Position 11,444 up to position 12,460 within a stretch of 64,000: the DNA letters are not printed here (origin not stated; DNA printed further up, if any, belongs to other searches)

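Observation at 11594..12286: RHS C-terminal 230-aa glycine-zipper domain with no space for a cognate immunity gene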

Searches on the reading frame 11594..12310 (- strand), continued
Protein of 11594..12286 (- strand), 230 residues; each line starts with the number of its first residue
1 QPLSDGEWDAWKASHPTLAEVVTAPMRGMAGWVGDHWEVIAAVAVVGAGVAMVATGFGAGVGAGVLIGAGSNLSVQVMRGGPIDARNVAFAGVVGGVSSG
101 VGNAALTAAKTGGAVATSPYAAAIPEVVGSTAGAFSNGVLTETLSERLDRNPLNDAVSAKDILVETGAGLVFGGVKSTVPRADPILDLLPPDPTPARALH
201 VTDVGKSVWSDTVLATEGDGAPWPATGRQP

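Call 40: search_protein_families(library=pfam, proteins=[P0048, P0051, P0042, P0035, P0037, P0041, P0046, P0039, P0019, P0022], max_evalue=1)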
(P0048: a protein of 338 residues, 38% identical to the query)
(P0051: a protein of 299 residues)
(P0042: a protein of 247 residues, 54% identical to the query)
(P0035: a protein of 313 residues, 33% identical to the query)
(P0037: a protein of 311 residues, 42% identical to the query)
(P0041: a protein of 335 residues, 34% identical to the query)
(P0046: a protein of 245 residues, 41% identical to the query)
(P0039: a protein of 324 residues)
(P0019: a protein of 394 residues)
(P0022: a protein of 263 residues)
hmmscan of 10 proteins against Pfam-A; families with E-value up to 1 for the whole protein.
P0048 (338 aa): 3 families
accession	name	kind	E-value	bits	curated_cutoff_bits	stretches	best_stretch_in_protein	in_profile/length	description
PF14411.12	LHH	-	5.3e-11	43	23.3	1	249-323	5-75/76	A nuclease of the HNH/ENDO VII superfamily with conserved LHH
PF06013.18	WXG100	-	0.34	11.6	27.3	0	5-59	22-76/86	Proteins of 100 residues with WXG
PF05017.19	TMP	-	0.76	11.1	15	0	36-45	1-10/11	TMP repeat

P0051 (299 aa): 1 family
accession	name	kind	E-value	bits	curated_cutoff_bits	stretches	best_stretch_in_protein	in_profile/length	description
PF14029.11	DUF4244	-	1.3e-06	28.1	27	1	13-51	9-47/54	Protein of unknown function (DUF4244)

P0042 (247 aa): 1 family
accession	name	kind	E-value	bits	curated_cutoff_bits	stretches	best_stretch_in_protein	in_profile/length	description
PF14436.11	EndoU_bacteria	-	1.6e-12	48.3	25.3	2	167-243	67-128/129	Bacterial EndoU nuclease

P0035 (313 aa): 0 families

P0037 (311 aa): 1 family
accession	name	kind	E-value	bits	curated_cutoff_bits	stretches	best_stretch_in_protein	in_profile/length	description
PF14436.11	EndoU_bacteria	-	2.5e-05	25.1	25.3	1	173-270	49-127/129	Bacterial EndoU nuclease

P0041 (335 aa): 0 families

P0046 (245 aa): 0 families

P0039 (324 aa): 1 family
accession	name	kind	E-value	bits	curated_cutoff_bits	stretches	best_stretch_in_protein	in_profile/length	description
PF06549.17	DUF1118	-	0.61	10.9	22.5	1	68-126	38-98/115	Protein of unknown function (DUF1118)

P0019 (394 aa): 2 families
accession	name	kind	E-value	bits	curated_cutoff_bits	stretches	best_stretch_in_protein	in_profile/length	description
PF21725.3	T7SS_signal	-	2.1e-05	25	27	1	8-133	101-233/241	Putative T7SS secretion signal domain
PF06013.18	WXG100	-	0.0051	17.5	27.3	1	10-52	39-81/86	Proteins of 100 residues with WXG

P0022 (263 aa): 1 family
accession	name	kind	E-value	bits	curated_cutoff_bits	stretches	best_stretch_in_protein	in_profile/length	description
PF00545.25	Ribonuclease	-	6.8e-11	43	24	1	172-258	18-97/98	ribonuclease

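Call 53: predict_structure(alignment_id=A3)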
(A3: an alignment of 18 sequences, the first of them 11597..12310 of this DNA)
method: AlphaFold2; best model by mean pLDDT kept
length: 238 residues; sequences in the alignment: 18
mean_pLDDT: 58.2   pTM: 0.38
mean pLDDT of the five models: 58.2, 57.0, 56.3, 50.8, 50.1
residues with pLDDT >= 90: 18; 70-90: 86; 50-70: 18; < 50: 116
segments of 3 or more residues with pLDDT < 50: 120-230, 234-238
pLDDT, mean of each block of 10 residues (from residue 1): 77 91 87 71 76 88 89 88 83 79 76 58 39 34 36 40 38 33 27 30 32 35 39 46
secondary structure, 60 per line:
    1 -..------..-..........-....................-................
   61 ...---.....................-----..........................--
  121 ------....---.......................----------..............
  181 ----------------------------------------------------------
elements in order: H13-22 H24-43 H45-63 H67-87 H93-118 H127-130 H134-156 H167-180

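Call 56: fold_search(model_id=the predicted structure, library=pdb)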
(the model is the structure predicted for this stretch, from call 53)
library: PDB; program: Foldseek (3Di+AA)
matches with E <= 10: 10; with E <= 0.001: 0
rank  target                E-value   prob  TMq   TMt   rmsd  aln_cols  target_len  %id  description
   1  8fbi                  3.2e+00  0.09  0.19  0.17  11.9       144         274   15  Improving the secretion of designed protein assemblies through negative design of cryptic transmembrane domains (released 2023-03-22)
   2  3j9x_1                5.4e+00  0.07  0.15  0.24  13.4       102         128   17  A Virus that Infects a Hyperthermophile Encapsidates A-Form DNA (released 2015-06-03)
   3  7tcd                  5.7e+00  0.08  0.21  0.14  16.2       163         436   12  LOV2-DARPIN fusion: D13 (released 2023-07-05)
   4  5cwo_A                7.0e+00  0.11  0.18  0.19   5.7        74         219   14  Crystal structure of de novo designed helical repeat protein DHR76 (released 2015-12-16)
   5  4ezc_A                8.3e+00  0.08  0.19  0.14   6.9        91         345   13  Crystal Structure of the UT-B Urea Transporter from Bos Taurus (released 2012-06-27)
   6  8xd7_A                8.3e+00  0.06  0.20  0.16  10.3       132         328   11  Cryo-EM structure of inhibitor 25a bound human urea transporter A2. (released 2024-12-04)
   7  9ik4_A                9.2e+00  0.02  0.14  0.06  22.6       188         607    9  Cryo-EM structure of Arabidopsis thaliana phosphate transporter PHO1;H1 (released 2025-01-22)
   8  6lr4_B                9.7e+00  0.07  0.17  0.13   5.1        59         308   15  Molecular basis for inhibition of human gamma-secretase by small molecule (released 2021-01-27)
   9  9bii_A                9.7e+00  0.02  0.15  0.09  12.7       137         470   16  Mycobacterium tuberculosis EFPA antiparallel dimer (released 2025-02-05)
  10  7o3x_A                9.7e+00  0.02  0.15  0.16  38.2       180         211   10  Structural basis for VIPP1 oligomerization and maintenance of thylakoid membrane integrity (released 2021-06-30)

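Call 64: find_encoding_contigs(protein=P0019, flank=6000, max_places=3)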
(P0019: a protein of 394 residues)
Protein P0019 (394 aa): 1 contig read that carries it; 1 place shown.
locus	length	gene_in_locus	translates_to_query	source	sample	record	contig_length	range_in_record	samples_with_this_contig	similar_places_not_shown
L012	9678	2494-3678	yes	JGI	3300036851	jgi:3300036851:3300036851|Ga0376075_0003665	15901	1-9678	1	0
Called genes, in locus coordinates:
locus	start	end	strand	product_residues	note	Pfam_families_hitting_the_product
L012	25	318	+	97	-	PF01196:Ribosomal_L17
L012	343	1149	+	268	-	PF01416:PseudoU_synth_1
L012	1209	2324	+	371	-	PF01988:VIT1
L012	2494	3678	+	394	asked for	-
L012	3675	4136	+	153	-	-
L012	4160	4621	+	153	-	-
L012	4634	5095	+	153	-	PF23494:bPH_10 (faint)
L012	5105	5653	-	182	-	-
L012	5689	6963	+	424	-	PF00291:PALP, PF01842:ACT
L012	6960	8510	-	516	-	PF01663:Phosphodiest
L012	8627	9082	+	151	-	PF00572:Ribosomal_L13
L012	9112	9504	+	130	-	PF00380:Ribosomal_S9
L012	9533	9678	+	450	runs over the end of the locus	PF02878:PGM_PMM_I, PF02879:PGM_PMM_II, PF02880:PGM_PMM_III, PF00408:PGM_PMM_IV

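Call 74: search_protein_families(library=pfam, proteins=[L012:3675-4136:+, L012:4160-4621:+, L012:4634-5095:+, L006:10654-11388:+, L002:8502-9011:+, L006:5549-6001:+], max_evalue=0.1)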
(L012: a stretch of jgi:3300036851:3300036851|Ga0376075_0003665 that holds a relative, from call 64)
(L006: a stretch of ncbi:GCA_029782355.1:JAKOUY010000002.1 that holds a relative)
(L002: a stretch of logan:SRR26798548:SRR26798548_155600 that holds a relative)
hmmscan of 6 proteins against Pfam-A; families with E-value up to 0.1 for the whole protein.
L012:3675-4136:+ (153 aa): 3 families
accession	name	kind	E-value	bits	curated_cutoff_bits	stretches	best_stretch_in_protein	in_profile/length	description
PF11982.13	DUF3483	-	0.035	14.3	31.5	1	17-124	63-154/215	Domain of unknown function (DUF3483)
PF19744.4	DUF6232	-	0.06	14.2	27.4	1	3-69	17-79/117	Family of unknown function (DUF6232)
PF00689.26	Cation_ATPase_C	-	0.065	13.4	27.3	1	13-67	49-105/175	Cation transporting ATPase, C-terminus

L012:4160-4621:+ (153 aa): 0 families

L012:4634-5095:+ (153 aa): 2 families
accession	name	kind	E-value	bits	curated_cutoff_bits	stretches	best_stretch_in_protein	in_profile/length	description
PF23494.1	bPH_10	-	1.6e-05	24.8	27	1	51-144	61-150/151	YqeB-like bacterial PH domain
PF20398.3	DUF6691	-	0.03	15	27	1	17-69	83-134/142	Family of unknown function (DUF6691)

L006:10654-11388:+ (244 aa): 0 families

L002:8502-9011:+ (169 aa): 1 family
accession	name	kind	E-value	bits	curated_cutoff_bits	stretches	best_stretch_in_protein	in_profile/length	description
PF02663.19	FmdE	-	0.00061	20.3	22.9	1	31-164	8-132/133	FmdE, Molybdenum formylmethanofuran dehydrogenase operon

L006:5549-6001:+ (150 aa): 1 family
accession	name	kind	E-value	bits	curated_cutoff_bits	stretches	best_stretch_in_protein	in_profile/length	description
PF19594.4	DUF6099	-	0.033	14.7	25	1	64-116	46-97/142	Family of unknown function (DUF6099)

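Call 76: find_homologous_proteins(query=L012:3675-4133:+, max_evalue=0.001)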
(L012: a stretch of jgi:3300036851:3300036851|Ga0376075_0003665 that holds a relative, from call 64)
Query L012:3675-4133:+ (153 aa): 9 proteins with E <= 0.001 among 100 candidates.
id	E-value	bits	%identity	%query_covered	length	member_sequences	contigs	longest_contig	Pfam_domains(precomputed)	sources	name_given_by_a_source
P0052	2.9e-90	317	100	100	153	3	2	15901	-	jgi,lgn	jgi:hypothetical protein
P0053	2.4e-76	272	85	100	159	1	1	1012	-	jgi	jgi:hypothetical protein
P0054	3.4e-74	265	84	99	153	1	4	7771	-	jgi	jgi:hypothetical protein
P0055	5.2e-71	255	80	100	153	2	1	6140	-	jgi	jgi:hypothetical protein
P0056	2.4e-60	220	68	99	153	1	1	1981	-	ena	-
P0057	8.9e-60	219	68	99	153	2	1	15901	PF23494.2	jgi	jgi:phosphate/sulfate permease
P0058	4.8e-55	203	65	99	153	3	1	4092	-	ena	-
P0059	5.1e-54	200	63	99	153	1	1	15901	-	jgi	jgi:hypothetical protein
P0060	4.2e-51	190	58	99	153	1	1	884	-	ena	-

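Call 77: find_encoding_contigs(protein=P0054, flank=6000, max_places=3)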
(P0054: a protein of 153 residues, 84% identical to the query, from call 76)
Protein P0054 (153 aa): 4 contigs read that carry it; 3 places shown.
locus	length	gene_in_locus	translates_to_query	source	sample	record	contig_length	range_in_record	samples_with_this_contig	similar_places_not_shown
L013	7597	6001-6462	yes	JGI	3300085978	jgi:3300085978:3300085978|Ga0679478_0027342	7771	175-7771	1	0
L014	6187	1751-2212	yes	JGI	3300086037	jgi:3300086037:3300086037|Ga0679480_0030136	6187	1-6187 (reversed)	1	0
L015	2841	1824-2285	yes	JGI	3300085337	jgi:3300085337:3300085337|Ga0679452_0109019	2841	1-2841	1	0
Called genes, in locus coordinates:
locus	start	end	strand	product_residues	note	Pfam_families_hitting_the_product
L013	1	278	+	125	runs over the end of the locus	PF00416:Ribosomal_S13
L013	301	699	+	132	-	PF00411:Ribosomal_S11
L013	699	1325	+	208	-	PF00163:Ribosomal_S4, PF01479:S4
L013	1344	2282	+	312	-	PF01193:RNA_pol_L, PF01000:RNA_pol_A_bac, PF03118:RNA_pol_A_CTD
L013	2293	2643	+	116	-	PF01196:Ribosomal_L17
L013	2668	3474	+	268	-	PF01416:PseudoU_synth_1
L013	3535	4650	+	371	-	PF01988:VIT1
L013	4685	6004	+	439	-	PF21725:T7SS_signal (weak), PF06013:WXG100 (weak)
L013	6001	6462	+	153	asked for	-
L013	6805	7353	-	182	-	-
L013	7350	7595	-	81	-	?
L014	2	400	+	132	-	?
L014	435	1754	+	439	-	PF21725:T7SS_signal (weak), PF06013:WXG100 (weak)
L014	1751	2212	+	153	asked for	-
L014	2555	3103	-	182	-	-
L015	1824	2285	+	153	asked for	-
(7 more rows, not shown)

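Call 78: find_encoding_contigs(protein=P0055, flank=6000, max_places=2)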
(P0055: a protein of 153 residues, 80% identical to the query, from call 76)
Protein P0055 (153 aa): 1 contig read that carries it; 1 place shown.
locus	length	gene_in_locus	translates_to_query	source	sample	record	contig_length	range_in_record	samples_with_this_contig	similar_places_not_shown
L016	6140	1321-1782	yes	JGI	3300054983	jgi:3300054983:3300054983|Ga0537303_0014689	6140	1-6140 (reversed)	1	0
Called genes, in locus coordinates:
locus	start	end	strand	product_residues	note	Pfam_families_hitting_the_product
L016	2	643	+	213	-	?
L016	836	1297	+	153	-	-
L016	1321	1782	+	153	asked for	-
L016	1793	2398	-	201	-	-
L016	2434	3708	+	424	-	PF00291:PALP, PF01842:ACT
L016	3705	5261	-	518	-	PF01663:Phosphodiest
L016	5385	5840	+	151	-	PF00572:Ribosomal_L13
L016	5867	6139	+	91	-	?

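Call 80: search_solved_structures(query=A2, max_evalue=10)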
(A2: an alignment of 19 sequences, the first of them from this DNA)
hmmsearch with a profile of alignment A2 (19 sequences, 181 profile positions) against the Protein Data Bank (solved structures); distinct sequences matched with E-value up to 10: 13.
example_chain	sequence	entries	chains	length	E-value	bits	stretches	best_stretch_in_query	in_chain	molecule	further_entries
3wxx_B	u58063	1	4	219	0.0019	21.3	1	18-100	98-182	AopB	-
3tzq_B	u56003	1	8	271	0.39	13.7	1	99-162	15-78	Short-chain type dehydrogenase/reductase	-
7v6z_A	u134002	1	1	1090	1.6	11.8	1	49-82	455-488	Protein patched homolog 1,Protein patched homolog 1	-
7v6y_A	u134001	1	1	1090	1.6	11.8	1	49-82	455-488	Protein patched homolog 1,Protein patched homolog 1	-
9ms8_A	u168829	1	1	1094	1.7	11.7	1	49-82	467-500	Protein patched homolog 1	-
7rhq_A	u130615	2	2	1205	2.1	11.4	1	49-82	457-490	Patched-1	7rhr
7k65_A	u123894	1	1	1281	2.3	11.3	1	49-82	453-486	Protein patched homolog 1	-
6mg8_A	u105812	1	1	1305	2.3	11.2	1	49-82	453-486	Protein patched homolog 1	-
6dmb_A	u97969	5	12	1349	2.3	11.2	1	49-82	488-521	Protein patched homolog 1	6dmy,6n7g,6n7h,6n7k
6rmg_A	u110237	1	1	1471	2.5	11.1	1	49-82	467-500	Protein patched homolog 1,GFP-like fluorescent chromoprotein FP506, related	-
6e1h_A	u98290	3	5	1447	2.6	11.1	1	49-82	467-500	Protein patched homolog 1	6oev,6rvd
6oeu_A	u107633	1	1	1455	2.6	11.1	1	49-82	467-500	Protein patched homolog 1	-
7p2y_G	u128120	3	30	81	4.8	10.2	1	45-103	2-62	ATP synthase subunit c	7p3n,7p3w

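Call 81: search_solved_structures(query=A2, max_evalue=0.01, show_alignments=1)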
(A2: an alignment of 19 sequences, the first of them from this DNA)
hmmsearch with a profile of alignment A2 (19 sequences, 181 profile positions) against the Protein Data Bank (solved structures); distinct sequences matched with E-value up to 0.01: 1.
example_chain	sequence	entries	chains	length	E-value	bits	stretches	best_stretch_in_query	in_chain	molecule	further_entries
3wxx_B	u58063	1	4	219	0.0019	21.3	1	18-100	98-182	AopB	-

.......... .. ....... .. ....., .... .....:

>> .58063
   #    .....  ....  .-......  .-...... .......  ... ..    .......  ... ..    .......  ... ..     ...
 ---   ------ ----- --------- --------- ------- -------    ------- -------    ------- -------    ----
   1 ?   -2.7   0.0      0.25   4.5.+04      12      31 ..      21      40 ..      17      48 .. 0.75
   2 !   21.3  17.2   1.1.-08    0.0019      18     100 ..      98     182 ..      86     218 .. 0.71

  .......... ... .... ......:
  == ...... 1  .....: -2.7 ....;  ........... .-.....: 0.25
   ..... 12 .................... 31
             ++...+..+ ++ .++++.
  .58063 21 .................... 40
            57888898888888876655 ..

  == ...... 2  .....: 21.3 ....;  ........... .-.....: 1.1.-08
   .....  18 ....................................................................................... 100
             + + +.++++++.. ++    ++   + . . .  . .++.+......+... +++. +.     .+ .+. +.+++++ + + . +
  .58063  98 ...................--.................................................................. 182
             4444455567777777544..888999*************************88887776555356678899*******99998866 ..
